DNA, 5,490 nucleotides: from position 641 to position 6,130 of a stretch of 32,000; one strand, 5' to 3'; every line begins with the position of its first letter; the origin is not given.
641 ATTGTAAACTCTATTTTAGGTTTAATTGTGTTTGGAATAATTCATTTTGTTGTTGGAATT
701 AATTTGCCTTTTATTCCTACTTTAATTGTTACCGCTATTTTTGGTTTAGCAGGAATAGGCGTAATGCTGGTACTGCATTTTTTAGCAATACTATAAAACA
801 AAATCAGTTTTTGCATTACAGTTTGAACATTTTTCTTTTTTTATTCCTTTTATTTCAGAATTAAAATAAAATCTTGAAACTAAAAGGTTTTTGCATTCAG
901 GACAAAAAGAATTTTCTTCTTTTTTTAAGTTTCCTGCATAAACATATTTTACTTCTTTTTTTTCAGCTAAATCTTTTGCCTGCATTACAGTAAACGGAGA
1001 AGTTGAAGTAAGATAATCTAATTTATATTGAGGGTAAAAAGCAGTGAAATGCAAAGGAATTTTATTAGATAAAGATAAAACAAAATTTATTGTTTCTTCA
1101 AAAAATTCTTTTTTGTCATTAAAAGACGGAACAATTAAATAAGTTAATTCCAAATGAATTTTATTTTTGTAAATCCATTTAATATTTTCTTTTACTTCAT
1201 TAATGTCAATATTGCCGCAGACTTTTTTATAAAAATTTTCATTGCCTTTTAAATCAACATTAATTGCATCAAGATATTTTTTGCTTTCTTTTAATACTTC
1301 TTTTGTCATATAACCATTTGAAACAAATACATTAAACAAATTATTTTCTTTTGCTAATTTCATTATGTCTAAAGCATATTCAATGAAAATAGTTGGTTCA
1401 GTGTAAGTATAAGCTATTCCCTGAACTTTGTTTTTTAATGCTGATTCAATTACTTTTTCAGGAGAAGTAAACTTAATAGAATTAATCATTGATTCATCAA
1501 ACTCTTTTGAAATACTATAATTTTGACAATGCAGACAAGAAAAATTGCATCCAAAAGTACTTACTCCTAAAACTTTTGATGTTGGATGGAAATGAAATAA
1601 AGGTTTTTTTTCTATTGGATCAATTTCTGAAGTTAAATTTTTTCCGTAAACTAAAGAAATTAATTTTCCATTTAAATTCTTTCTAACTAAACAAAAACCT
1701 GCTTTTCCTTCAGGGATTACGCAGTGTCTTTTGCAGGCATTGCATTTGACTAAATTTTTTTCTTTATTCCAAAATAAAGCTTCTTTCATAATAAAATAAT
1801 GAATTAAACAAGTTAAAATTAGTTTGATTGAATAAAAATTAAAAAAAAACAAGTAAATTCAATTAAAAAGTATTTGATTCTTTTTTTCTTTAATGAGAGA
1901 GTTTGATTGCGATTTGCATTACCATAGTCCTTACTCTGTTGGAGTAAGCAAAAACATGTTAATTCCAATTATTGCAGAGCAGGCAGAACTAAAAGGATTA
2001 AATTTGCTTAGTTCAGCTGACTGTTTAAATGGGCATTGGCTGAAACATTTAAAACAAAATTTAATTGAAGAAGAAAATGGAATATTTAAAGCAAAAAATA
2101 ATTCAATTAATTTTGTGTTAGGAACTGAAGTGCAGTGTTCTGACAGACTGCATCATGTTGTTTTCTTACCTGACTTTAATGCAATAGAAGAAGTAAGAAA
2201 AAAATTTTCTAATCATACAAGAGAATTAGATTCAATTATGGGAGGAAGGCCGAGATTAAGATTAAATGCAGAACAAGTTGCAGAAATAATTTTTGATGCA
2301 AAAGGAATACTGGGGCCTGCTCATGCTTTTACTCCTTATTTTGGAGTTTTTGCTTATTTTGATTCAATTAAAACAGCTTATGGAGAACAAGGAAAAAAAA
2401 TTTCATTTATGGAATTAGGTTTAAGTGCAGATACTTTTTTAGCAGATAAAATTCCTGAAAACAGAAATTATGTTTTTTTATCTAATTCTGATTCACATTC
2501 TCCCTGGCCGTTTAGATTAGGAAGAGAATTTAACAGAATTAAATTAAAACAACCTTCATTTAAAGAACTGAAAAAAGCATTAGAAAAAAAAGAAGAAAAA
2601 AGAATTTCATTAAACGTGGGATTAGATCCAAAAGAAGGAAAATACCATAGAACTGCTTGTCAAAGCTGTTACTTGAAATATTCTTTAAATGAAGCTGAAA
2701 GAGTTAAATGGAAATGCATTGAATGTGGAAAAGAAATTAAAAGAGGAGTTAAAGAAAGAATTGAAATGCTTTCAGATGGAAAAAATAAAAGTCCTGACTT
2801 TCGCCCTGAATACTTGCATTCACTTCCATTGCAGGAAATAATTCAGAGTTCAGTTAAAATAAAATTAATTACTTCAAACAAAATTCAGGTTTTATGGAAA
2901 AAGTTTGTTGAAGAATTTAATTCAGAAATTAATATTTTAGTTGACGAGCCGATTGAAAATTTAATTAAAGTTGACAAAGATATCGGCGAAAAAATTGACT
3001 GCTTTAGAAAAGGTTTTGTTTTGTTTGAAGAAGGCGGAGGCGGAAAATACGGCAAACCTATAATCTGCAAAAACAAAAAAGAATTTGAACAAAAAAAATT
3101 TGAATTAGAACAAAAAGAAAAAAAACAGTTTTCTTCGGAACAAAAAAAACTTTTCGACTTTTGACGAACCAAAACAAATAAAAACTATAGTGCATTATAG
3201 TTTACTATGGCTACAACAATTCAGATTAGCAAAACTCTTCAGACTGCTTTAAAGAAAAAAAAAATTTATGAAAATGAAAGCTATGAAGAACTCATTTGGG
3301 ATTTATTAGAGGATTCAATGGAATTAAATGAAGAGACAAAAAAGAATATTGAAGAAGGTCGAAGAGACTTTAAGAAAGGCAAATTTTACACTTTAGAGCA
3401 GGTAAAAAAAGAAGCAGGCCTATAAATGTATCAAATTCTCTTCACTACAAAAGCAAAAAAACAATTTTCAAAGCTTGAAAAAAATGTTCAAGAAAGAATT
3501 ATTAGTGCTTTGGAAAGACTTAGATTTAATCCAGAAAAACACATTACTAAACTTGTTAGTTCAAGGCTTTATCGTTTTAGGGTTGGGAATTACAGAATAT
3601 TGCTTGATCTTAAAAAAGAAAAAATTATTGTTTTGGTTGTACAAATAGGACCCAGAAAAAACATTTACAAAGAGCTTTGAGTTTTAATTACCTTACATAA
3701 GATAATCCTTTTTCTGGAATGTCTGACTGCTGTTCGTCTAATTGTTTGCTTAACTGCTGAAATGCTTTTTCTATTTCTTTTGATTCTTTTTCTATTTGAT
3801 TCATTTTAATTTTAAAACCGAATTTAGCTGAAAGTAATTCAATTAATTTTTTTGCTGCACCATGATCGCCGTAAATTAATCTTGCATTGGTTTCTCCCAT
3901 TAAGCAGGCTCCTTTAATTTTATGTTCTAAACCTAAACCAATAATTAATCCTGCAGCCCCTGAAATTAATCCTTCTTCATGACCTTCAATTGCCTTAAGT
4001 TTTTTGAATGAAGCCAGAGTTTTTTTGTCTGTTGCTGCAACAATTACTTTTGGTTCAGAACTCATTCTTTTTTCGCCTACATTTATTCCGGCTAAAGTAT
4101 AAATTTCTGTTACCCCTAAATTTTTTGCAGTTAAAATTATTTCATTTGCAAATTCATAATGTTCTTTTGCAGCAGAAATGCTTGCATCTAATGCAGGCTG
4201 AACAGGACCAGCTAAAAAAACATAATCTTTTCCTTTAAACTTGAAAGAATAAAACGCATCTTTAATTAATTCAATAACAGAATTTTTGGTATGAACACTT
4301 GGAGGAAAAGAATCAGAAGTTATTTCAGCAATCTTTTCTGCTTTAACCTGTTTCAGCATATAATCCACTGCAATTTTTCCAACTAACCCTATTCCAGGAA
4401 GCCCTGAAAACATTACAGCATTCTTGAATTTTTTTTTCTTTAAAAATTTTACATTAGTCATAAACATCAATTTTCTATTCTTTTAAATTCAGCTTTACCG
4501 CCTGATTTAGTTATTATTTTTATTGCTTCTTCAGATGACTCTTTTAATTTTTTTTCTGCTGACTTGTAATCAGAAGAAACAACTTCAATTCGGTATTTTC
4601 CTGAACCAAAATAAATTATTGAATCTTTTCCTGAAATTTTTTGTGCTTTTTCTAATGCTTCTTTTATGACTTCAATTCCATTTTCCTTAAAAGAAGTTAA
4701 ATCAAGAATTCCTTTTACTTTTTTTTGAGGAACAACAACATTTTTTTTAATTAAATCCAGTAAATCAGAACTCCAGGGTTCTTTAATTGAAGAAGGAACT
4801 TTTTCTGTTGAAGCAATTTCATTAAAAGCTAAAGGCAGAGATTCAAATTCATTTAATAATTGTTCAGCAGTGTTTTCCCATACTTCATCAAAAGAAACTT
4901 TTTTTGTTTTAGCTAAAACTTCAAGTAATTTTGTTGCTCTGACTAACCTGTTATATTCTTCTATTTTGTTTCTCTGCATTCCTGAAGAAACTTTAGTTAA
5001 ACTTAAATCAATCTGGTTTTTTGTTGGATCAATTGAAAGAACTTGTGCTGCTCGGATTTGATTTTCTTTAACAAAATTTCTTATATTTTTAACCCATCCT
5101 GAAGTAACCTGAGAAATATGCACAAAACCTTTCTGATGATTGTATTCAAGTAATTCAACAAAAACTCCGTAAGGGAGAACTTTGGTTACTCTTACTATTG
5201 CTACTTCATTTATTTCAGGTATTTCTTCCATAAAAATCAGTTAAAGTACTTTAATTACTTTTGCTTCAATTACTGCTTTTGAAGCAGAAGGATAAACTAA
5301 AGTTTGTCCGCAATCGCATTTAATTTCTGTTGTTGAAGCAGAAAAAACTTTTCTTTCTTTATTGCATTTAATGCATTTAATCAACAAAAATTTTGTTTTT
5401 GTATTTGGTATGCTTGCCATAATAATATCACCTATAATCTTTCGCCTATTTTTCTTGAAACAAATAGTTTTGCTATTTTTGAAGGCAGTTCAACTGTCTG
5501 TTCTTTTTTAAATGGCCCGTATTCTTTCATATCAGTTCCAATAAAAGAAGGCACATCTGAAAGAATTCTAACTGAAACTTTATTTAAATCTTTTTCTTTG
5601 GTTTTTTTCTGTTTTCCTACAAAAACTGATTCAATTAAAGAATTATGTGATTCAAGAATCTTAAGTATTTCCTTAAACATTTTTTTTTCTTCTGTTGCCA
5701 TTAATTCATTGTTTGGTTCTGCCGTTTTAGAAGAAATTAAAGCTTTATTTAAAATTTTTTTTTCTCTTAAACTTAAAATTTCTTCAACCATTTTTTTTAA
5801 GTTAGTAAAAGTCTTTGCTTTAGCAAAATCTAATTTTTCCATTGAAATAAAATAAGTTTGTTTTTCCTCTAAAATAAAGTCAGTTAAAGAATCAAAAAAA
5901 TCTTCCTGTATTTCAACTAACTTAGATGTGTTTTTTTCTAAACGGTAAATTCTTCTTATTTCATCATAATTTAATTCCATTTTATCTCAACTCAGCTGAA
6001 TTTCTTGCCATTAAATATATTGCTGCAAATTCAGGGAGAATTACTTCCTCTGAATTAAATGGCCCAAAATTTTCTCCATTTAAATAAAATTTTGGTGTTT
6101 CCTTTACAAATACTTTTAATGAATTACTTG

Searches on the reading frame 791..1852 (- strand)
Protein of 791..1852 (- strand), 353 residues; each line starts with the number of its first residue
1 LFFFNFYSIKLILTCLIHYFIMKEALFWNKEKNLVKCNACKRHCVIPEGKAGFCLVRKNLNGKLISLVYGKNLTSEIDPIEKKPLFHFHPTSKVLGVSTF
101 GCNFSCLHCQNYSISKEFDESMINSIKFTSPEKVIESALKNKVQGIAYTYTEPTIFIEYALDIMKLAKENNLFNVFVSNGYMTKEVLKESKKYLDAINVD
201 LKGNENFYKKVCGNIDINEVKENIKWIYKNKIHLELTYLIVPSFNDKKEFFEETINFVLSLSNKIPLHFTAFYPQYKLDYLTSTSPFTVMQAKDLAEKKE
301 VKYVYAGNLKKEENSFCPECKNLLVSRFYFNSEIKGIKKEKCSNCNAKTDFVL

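Call 82: search_protein_families(library=pfam, proteins=[window:791-1852:-], max_evalue=0.001)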
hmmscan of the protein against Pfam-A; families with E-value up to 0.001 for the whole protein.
window:791-1852:- (353 aa): 2 families
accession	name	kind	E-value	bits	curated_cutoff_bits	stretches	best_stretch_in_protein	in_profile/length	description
PF04055.27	Radical_SAM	-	3e-21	76.8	29.5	1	98-248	3-158/166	Radical SAM superfamily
PF13353.11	Fer4_12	-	2.9e-07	31.3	22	1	100-204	13-116/137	4Fe-4S single cluster domain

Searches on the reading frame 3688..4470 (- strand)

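Call 82: search_protein_families(library=pfam, proteins=[window:3688-4470:-], max_evalue=0.001)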
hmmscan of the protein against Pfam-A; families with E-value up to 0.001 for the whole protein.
window:3688-4470:- (260 aa): 1 family
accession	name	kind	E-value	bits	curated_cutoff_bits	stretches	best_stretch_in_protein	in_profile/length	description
PF09754.15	PAC2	-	7.5e-40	137.5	25.8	1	20-240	1-214/215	PAC2 family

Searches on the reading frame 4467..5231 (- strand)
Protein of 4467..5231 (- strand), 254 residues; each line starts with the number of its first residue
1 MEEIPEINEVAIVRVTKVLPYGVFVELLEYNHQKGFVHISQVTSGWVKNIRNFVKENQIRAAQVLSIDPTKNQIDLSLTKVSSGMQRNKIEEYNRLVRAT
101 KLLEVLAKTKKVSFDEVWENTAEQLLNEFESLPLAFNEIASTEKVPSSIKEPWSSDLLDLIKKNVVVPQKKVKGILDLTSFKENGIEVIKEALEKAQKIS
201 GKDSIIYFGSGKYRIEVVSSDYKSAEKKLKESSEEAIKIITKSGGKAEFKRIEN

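Call 82: search_protein_families(library=pfam, proteins=[window:4467-5231:-], max_evalue=0.001)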
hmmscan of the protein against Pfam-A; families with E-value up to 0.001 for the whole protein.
window:4467-5231:- (254 aa): 2 families
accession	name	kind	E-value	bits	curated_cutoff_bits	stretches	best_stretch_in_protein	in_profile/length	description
PF07541.17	EIF_2_alpha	-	1.3e-17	64.2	22.8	1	118-222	2-114/114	Eukaryotic translation initiation factor 2 alpha subunit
PF00575.29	S1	-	4.4e-09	37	22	1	5-78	2-73/74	S1 RNA binding domain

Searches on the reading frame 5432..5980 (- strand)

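Call 82: search_protein_families(library=pfam, proteins=[window:5432-5980:-], max_evalue=0.001)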
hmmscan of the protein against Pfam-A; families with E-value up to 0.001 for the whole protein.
window:5432-5980:- (182 aa): 2 families
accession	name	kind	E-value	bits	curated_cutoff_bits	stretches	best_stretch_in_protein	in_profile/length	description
PF22090.1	Gins51_C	-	6.4e-16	58.3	27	1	136-181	2-47/48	Gins51, C-terminal domain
PF05916.17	Sld5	-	0.00088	19.9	22.3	0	20-112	19-97/102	GINS complex protein helical bundle domain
